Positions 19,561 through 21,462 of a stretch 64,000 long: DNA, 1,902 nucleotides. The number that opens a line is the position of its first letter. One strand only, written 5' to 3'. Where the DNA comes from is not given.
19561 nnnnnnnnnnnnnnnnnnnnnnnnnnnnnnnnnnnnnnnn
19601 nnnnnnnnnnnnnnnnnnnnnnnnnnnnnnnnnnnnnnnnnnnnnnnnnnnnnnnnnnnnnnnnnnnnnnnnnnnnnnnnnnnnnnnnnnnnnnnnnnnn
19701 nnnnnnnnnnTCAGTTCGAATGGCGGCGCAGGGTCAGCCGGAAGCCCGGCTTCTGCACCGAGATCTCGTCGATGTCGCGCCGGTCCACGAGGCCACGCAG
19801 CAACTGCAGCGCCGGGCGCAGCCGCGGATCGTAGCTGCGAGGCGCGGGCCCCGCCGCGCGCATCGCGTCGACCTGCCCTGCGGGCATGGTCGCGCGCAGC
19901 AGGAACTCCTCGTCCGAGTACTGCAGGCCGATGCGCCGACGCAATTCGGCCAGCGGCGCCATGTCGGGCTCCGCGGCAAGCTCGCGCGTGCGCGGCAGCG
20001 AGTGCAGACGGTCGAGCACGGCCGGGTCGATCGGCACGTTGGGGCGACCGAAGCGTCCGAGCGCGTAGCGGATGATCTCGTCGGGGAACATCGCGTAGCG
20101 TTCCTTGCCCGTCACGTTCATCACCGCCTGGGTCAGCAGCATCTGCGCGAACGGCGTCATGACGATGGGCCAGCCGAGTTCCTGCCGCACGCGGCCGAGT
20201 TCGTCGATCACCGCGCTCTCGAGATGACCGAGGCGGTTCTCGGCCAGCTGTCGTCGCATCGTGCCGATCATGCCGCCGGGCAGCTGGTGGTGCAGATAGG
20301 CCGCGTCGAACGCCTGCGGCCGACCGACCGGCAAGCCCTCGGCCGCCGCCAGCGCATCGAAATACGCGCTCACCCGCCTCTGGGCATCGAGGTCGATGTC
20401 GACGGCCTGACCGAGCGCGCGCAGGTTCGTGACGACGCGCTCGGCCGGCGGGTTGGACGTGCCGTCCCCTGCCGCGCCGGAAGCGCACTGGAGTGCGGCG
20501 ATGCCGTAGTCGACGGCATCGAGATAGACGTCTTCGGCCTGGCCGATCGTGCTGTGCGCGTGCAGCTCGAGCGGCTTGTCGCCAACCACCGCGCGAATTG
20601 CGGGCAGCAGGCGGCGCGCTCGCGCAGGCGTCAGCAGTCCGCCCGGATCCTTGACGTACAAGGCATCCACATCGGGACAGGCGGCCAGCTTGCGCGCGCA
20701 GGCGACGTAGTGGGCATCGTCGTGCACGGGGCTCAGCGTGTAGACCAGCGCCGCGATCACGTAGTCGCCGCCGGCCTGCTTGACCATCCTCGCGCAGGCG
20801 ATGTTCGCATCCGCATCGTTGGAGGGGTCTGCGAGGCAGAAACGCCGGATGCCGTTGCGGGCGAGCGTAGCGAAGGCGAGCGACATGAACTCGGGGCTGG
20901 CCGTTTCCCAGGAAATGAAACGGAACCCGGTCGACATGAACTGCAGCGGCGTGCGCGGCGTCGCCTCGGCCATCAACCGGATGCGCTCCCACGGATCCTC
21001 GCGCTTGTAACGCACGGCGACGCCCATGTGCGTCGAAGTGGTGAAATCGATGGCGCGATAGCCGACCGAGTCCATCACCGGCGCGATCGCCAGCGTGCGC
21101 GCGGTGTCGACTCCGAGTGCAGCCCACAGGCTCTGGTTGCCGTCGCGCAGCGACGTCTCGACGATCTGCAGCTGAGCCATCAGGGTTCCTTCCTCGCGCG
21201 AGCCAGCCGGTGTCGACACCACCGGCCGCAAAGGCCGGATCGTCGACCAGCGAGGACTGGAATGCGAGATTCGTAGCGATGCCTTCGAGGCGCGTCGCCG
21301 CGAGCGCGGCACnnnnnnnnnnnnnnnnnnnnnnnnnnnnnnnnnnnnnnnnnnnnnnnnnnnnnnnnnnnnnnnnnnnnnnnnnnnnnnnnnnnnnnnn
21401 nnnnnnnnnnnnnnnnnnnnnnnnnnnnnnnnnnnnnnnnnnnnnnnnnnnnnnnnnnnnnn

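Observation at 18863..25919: Operon coupling a phenylphosphate-synthase-like two-subunit kinase to a biotin-dependent carboxylase and a HAD phosphatase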

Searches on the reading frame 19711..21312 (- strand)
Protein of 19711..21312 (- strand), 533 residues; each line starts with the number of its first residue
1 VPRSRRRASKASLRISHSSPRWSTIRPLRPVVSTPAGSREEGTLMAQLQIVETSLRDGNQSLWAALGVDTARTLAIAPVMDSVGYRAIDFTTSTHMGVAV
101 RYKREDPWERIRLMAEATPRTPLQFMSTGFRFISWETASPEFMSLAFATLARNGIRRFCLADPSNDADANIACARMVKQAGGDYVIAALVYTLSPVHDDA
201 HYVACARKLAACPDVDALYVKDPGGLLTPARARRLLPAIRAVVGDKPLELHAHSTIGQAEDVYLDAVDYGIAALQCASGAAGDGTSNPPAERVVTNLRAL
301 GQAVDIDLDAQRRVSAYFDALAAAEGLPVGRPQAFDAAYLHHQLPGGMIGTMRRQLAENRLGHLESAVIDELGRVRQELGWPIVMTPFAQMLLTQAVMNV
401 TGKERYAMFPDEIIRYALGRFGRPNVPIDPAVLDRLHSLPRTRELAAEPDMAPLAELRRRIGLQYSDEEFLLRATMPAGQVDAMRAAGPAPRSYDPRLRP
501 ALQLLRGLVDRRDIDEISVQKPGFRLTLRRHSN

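Call 4: search_protein_families(library=pfam, proteins=[window:19711-21312:-], max_evalue=0.01)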
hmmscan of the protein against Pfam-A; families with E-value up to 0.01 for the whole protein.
window:19711-21312:- (533 aa): 2 families
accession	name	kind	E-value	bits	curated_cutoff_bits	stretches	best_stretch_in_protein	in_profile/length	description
PF02436.23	PYC_OADA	-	1.9e-20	73.9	27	1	340-478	2-155/201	Conserved carboxylase domain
PF00682.25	HMGL-like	-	6.1e-14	52.5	29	1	48-315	2-257/260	HMGL-like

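Call 23: find_related_loci(query=window:19714-21180:-, collection=genome_contigs, flank=10000)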
Query window:19714-21180:- (489 aa) in genome_contigs; peptide patterns used: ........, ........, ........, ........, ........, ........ (x = any residue, [..] = any of these).
154 stretches matched a pattern; 103 encode a relative of the query (tblastn E <= 1e-3); the best 80 are kept; 80 distinct loci.
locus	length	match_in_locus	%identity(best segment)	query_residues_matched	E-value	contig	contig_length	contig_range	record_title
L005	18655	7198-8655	77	1-486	0e+0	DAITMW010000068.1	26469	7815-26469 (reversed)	MAG TPA_asm: Steroidobacteraceae bacterium isolate CTOTU9903 NODE_408_length_26469_cov_8.173923, whole genome shotgun se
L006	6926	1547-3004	77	1-486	0e+0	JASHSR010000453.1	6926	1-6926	MAG: Gammaproteobacteria bacterium isolate JOPF132 JOPF_N102_contig_65903, whole genome shotgun sequence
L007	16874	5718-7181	77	1-488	0e+0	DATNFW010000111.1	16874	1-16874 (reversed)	MAG TPA_asm: Steroidobacteraceae bacterium isolate SMAG_U11305 k141_4620528, whole genome shotgun sequence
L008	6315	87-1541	77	1-485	0e+0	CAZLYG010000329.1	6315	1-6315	MAG TPA_asm: uncultured Steroidobacteraceae bacterium isolate SRP272529_co2_321 genome assembly, contig: NODE_23771_leng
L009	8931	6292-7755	75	1-488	0e+0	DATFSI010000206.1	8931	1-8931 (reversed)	MAG TPA_asm: Candidatus Acidoferrum sp. isolate SMAG_U9380 k141_6894119, whole genome shotgun sequence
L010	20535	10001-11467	78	1-489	0e+0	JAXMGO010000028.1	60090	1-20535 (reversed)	MAG: Steroidobacteraceae bacterium isolate STL-PRO115 C1.29.fa-28, whole genome shotgun sequence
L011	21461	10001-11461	75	1-487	0e+0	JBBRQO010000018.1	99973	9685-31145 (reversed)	MAG: Steroidobacterales bacterium isolate metawrap_la1_46 W_la1_46_k141_43547L_99973_cov_37.0145, whole genome shotgun s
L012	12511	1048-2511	75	1-488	0e+0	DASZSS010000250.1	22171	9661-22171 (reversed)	MAG TPA_asm: Steroidobacteraceae bacterium isolate SMAG_U6056 k141_365060, whole genome shotgun sequence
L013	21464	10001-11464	76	1-488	0e+0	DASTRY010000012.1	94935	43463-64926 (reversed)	MAG TPA_asm: Steroidobacteraceae bacterium isolate SMAG_U2266 k141_1350909, whole genome shotgun sequence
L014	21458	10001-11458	76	1-486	0e+0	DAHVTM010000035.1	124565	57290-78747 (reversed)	MAG TPA_asm: Gammaproteobacteria bacterium isolate clean685 k141_299770, whole genome shotgun sequence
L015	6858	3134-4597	75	1-488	0e+0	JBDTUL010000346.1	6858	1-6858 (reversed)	MAG: Gammaproteobacteria bacterium isolate cluster3_bin.43 NODE_57430_length_6858_cov_4.745259, whole genome shotgun seq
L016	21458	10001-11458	76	1-486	0e+0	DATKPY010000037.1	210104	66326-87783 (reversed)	MAG TPA_asm: Steroidobacteraceae bacterium isolate SMAG_U14803 k141_4366558, whole genome shotgun sequence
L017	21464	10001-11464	75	1-488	0e+0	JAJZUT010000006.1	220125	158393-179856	MAG: Proteobacteria bacterium isolate SKS4.bin46 NODE_52_length_220125_cov_5.868222, whole genome shotgun sequence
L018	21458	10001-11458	77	1-486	0e+0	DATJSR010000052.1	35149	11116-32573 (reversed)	MAG TPA_asm: Steroidobacteraceae bacterium isolate SMAG_U14998 k141_3264119, whole genome shotgun sequence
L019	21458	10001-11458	75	1-486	0e+0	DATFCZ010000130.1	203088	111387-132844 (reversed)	MAG TPA_asm: Steroidobacteraceae bacterium isolate SMAG_U8567 k141_140208, whole genome shotgun sequence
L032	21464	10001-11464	75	1-488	0e+0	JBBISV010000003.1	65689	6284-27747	MAG: Gammaproteobacteria bacterium isolate BR1F70218_bin_381 NODE_360_length_65689_cov_6.005135, whole genome shotgun se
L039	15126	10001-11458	73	1-486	0e+0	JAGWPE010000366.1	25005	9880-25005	MAG: Gammaproteobacteria bacterium isolate REEB272 k141_3622110, whole genome shotgun sequence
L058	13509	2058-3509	72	1-484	0e+0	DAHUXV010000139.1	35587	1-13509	MAG TPA_asm: Gammaproteobacteria bacterium isolate clean1661 k141_867557, whole genome shotgun sequence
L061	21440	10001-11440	73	1-480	0e+0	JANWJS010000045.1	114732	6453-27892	MAG: Steroidobacteraceae bacterium isolate CRAIB_MAG73 c_000000066850, whole genome shotgun sequence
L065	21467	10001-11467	72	1-489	0e+0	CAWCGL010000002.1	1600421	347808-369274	MAG: uncultured proteobacterium isolate MFD09368.bin.2.139 genome assembly, contig: contig_1848, whole genome shotgun se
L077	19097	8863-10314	71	1-484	0e+0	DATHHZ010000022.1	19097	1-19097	MAG TPA_asm: Burkholderiales bacterium isolate SMAG_U12513 k141_278259, whole genome shotgun sequence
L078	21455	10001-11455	72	1-485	0e+0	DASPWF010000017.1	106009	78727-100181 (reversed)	MAG TPA_asm: Steroidobacteraceae bacterium isolate SMAG_U12349 k141_1596163, whole genome shotgun sequence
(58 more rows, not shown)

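Call 32: search_protein_families(library=ncbifam, proteins=[window:19714-21180:-], max_evalue=0.00001)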
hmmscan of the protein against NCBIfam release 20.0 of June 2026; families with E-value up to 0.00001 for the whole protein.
window:19714-21180:- (489 aa): 16 families
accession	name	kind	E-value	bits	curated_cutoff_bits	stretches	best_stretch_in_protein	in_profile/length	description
NF006761.0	PRK09282.1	domain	2.5e-82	277.2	402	1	2-391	2-387/591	pyruvate carboxylase subunit B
NF008985.0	PRK12331.1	equivalog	1.4e-73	248.2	718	1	1-392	1-391/465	oxaloacetate decarboxylase subunit alpha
TIGR01108.1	oadA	equivalog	5.5e-69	233.2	756.5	1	6-393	1-384/582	sodium-extruding oxaloacetate decarboxylase subunit alpha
NF010644.0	PRK14041.1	equivalog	4.5e-64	216.8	734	1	4-430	3-427/467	pyruvate carboxylase subunit B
NF010643.0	PRK14040.1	subfamily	1.9e-58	198.3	892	1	3-391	6-390/595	oxaloacetate decarboxylase subunit alpha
NF009231.0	PRK12581.1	equivalog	1.9e-53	181.7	954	1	3-387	12-395/468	oxaloacetate decarboxylase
NF010645.0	PRK14042.1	equivalog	2.8e-53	181.6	1182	1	1-433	1-431/596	pyruvate carboxylase subunit B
NF008984.0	PRK12330.1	equivalog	4.7e-48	164.2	827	1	3-403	5-402/500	methylmalonyl-CoA carboxytransferase subunit 5S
NF009554.0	PRK12999.1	equivalog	7e-37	126.8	965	1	3-383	533-926/1147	pyruvate carboxylase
TIGR01235.1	pyruv_carbox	equivalog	1.2e-28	99.2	1114.45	1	5-381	532-921/1143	pyruvate carboxylase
TIGR02660.1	nifV_homocitr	equivalog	7.6e-10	38.6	462.9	1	169-286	154-270/365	homocitrate synthase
TIGR03217.1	4OH_2_O_val_ald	equivalog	8e-10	38.4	286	1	3-264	2-251/334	4-hydroxy-2-oxovalerate aldolase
NF006049.0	PRK08195.1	subfamily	4.8e-09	35.7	229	1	109-266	104-258/344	4-hyroxy-2-oxovalerate/4-hydroxy-2-oxopentanoic acid aldolase,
NF002085.0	PRK00915.1-2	subfamily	4.1e-08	32.4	517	1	157-278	154-275/504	2-isopropylmalate synthase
NF004283.0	PRK05692.1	subfamily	4.1e-06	26.1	246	0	171-275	171-281/300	hydroxymethylglutaryl-CoA lyase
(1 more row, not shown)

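Call 35: search_solved_structures(query=window:19714-21180:-, max_evalue=0.001)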
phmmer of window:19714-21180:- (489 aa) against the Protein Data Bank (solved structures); distinct sequences matched with E-value up to 0.001: 30.
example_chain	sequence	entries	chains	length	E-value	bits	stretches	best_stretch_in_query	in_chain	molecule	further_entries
5ks8_C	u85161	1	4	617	2.3e-57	198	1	1-392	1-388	Pyruvate carboxylase subunit beta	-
2nx9_A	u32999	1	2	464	1.3e-53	185.6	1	5-392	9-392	Oxaloacetate decarboxylase 2, subunit alpha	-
1s3h_A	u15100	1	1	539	9.1e-44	153.1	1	4-400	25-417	transcarboxylase 5S subunit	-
1rqb_A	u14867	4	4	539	4.1e-43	151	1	4-400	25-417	transcarboxylase 5S subunit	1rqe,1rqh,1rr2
1u5j_A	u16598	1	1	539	5.6e-43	150.5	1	4-400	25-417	transcarboxylase 5S subunit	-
4jx4_A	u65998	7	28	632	2.6e-24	89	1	5-383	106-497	Pyruvate carboxylase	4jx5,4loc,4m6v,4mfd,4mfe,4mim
4jx6_A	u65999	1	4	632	8.6e-24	87.3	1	5-383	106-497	Pyruvate carboxylase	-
2qf7_A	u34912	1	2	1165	1.1e-23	86.9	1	6-382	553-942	Pyruvate carboxylase protein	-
9ueq_A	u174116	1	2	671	1.1e-23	86.9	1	4-354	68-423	Pyruvate carboxylase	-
3tw6_A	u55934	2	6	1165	2.2e-23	85.9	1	6-382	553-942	Pyruvate carboxylase protein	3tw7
9ubg_A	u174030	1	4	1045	4.1e-23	85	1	4-354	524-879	Pyruvate carboxylase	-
9vmh_A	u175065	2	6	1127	4.8e-23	84.8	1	4-354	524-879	Pyruvate carboxylase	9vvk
5vyw_A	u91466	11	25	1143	6.9e-22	81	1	4-382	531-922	Pyruvate carboxylase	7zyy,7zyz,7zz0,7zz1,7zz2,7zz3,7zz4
5vyz_A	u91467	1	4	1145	6.9e-22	81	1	4-382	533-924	Pyruvate carboxylase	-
5vz0_A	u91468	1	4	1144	9.5e-22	80.5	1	4-382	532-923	Pyruvate carboxylase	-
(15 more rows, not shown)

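Call 47: search_dna_similar(query=window:19714-21180:-, collection=plasmids, mode=protein, max_rows=25, max_evalue=1e-40)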
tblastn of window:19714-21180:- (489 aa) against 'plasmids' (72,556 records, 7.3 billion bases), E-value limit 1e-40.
Records with a match: 25; places in all: 28; records where one place covers at least 80% of the query: 23.
Best place of each record, by identity: <60% 25.
By first word of the organism name: Rhodococcus 4; Novosphingobium 3; Sphingobium 2; Caballeronia 2; Sulfitobacter 2; Pseudomonas 1; Rhizobium 1; Sphingomonas 1; Burkholderia 1; Cnuibacter 1; and 7 more.
By predicted mobility (MOB-suite, as given by PLSDB): non-mobilizable 12; mobilizable 9; conjugative 4.
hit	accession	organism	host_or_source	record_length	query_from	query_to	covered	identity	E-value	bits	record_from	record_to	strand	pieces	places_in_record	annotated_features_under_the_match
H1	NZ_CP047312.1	Pseudomonas putida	whole organism,soil sample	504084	1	485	99%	56.3%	7e-163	517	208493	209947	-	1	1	biotin carboxyl carrier protein | biotin carboxylase N-terminal domain-containing protein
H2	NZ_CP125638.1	Rhizobium leguminosarum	Phaseolus vulgaris,Pure culture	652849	1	486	99%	54.5%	1e-156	499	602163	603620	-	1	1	hypothetical protein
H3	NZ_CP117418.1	Novosphingobium humi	Single cell,Soil from military shooting ...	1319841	1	484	99%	52.6%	5e-147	472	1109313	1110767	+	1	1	none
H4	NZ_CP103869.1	Novosphingobium humi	pure culture,soil biofilm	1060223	1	484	99%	52.4%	2e-147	473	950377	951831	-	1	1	none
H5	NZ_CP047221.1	Sphingobium yanoikuyae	cell culture,sludge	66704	1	484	99%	51.3%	1e-148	477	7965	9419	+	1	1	biotin carboxyl carrier protein | biotin carboxylase N-terminal domain-containing protein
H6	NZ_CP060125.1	Sphingobium yanoikuyae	Cell culture,soil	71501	1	484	99%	51.3%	1e-148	477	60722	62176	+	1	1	biotin carboxyl carrier protein | biotin carboxylase N-terminal domain-containing protein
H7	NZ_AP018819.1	Sphingomonas bisphenolicum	-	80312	1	484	99%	51.3%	1e-148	477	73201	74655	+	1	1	biotin carboxyl carrier protein | biotin carboxylase N-terminal domain-containing protein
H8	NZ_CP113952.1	Rhodococcus sp. JS3073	culture,soil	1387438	4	448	91%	45.5%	2e-114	378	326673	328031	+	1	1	record has no annotation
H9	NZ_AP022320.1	Burkholderia sp. THE68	Togo hemipterus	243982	3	484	99%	37.4%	4e-83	288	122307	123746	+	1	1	pyruvate carboxylase subunit B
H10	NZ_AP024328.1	Caballeronia sp. NK8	-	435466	3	484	99%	37.4%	4e-83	288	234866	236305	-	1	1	pyruvate carboxylase subunit B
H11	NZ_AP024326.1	Caballeronia sp. NK8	-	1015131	3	484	99%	37.4%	4e-83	288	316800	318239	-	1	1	record has no annotation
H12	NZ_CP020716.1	Cnuibacter physcomitrellae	Physcomitrium patens,single cell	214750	3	464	94%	38.4%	2e-74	263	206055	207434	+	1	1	pyruvate carboxylase subunit B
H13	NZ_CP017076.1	Novosphingobium resinovorum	single cell,soil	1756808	1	489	100%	35.9%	2e-85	294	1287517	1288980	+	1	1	none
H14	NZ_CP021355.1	Rhodococcus oxybenzonivorans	river sediment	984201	3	484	99%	35.7%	3e-72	256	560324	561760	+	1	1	carboxyltransferase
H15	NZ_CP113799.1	Rhodococcus pyridinivorans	sediment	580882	4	484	98%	35.5%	1e-70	251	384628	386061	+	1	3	carboxyltransferase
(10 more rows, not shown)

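Call 48: get_annotated_region(hit=H7, flank=7000)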
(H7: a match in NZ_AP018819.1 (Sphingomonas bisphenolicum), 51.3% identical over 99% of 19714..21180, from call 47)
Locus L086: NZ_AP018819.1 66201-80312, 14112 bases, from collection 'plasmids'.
description: Sphingomonas bisphenolicum strain AO1 plasmid pBAR1, complete sequence
organism: Sphingomonas bisphenolicum (NCBI taxid 296544)
taxonomy: Bacteria; Pseudomonadota; Alphaproteobacteria; Sphingomonadales; Sphingomonadaceae; Sphingomonas; Sphingomonas bisphenolicum
host: -; source: -; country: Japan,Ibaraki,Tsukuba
typing (MOB-suite, as given by PLSDB): mobilizable; relaxase MOBP
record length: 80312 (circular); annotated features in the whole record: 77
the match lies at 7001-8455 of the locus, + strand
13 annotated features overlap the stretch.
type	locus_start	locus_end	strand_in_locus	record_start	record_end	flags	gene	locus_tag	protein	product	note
CDS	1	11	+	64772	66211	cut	-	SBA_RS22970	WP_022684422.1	carotenoid oxygenase family protein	-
CDS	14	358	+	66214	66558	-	-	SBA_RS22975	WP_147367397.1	hypothetical protein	-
CDS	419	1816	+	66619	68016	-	-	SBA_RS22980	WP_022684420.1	aldehyde dehydrogenase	-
CDS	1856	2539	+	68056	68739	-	-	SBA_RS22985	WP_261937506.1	nuclear transport factor 2 family protein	-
CDS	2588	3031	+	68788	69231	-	-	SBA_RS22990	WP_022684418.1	thioesterase family protein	-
CDS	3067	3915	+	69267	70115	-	-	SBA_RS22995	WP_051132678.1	3-keto-5-aminohexanoate cleavage protein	-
CDS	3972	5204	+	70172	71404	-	-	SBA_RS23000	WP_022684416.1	Tm-1-like ATP-binding domain-containing protein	-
CDS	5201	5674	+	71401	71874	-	-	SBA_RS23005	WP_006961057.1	acetyl-CoA carboxylase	GO:0006633 - fatty acid biosynthetic process [Evidence IEA]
CDS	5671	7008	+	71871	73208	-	-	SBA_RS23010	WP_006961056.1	biotin carboxylase N-terminal domain-containing protein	-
CDS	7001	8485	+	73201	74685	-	-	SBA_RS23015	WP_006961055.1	biotin carboxyl carrier protein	-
CDS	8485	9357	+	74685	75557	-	-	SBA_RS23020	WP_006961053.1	HAD hydrolase-like protein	-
CDS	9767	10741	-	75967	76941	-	-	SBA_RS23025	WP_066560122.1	Tn3 family transposase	GO:0006313 - DNA transposition [Evidence IEA]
CDS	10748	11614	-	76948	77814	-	-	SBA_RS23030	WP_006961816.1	recombinase family protein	GO:0006310 - DNA recombination [Evidence IEA]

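Call 49: get_annotated_region(hit=H1, flank=7000)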
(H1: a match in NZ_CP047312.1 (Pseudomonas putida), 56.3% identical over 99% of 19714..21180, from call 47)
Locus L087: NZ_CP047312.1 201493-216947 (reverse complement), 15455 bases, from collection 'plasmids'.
description: Pseudomonas putida strain YC-AE1 plasmid unnamed1, complete sequence
organism: Pseudomonas putida (NCBI taxid 303)
taxonomy: Bacteria; Pseudomonadota; Gammaproteobacteria; Pseudomonadales; Pseudomonadaceae; Pseudomonas; Pseudomonas putida
host: -; source: whole organism,soil sample; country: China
typing (MOB-suite, as given by PLSDB): conjugative; replicon rep_cluster_1115; relaxase MOBP; mating-pair formation MPF_I
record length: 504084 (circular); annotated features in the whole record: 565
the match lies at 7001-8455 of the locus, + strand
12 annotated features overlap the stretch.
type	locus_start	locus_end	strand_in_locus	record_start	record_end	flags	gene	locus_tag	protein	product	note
CDS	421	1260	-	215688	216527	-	-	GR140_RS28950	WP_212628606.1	helix-turn-helix domain-containing protein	GO:0006355 - regulation of DNA-templated transcription [Evidence IEA]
CDS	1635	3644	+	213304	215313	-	-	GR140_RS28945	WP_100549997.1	acetoacetate--CoA ligase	GO:0019287 - isopentenyl diphosphate biosynthetic process, mevalonate pathway [Evidence IEA]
CDS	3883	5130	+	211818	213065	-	-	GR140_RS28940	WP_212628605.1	Tm-1-like ATP-binding domain-containing protein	-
CDS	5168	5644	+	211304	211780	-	-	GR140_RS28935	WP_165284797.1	biotin/lipoyl-containing protein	-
CDS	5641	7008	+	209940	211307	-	-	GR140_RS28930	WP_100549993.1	biotin carboxylase N-terminal domain-containing protein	-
CDS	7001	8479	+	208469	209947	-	-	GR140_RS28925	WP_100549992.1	biotin carboxyl carrier protein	-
CDS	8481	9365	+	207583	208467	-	-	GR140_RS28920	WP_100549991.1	HAD hydrolase-like protein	-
CDS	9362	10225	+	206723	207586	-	-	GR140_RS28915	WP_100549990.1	amidohydrolase family protein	-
CDS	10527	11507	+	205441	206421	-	-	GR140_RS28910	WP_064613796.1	IS5 family transposase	-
CDS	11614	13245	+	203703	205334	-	-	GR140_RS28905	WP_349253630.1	DUF1302 domain-containing protein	-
CDS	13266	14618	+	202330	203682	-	-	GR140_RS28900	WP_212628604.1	DUF1329 domain-containing protein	-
CDS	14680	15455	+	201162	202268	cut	-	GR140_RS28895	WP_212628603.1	YCF48-related protein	-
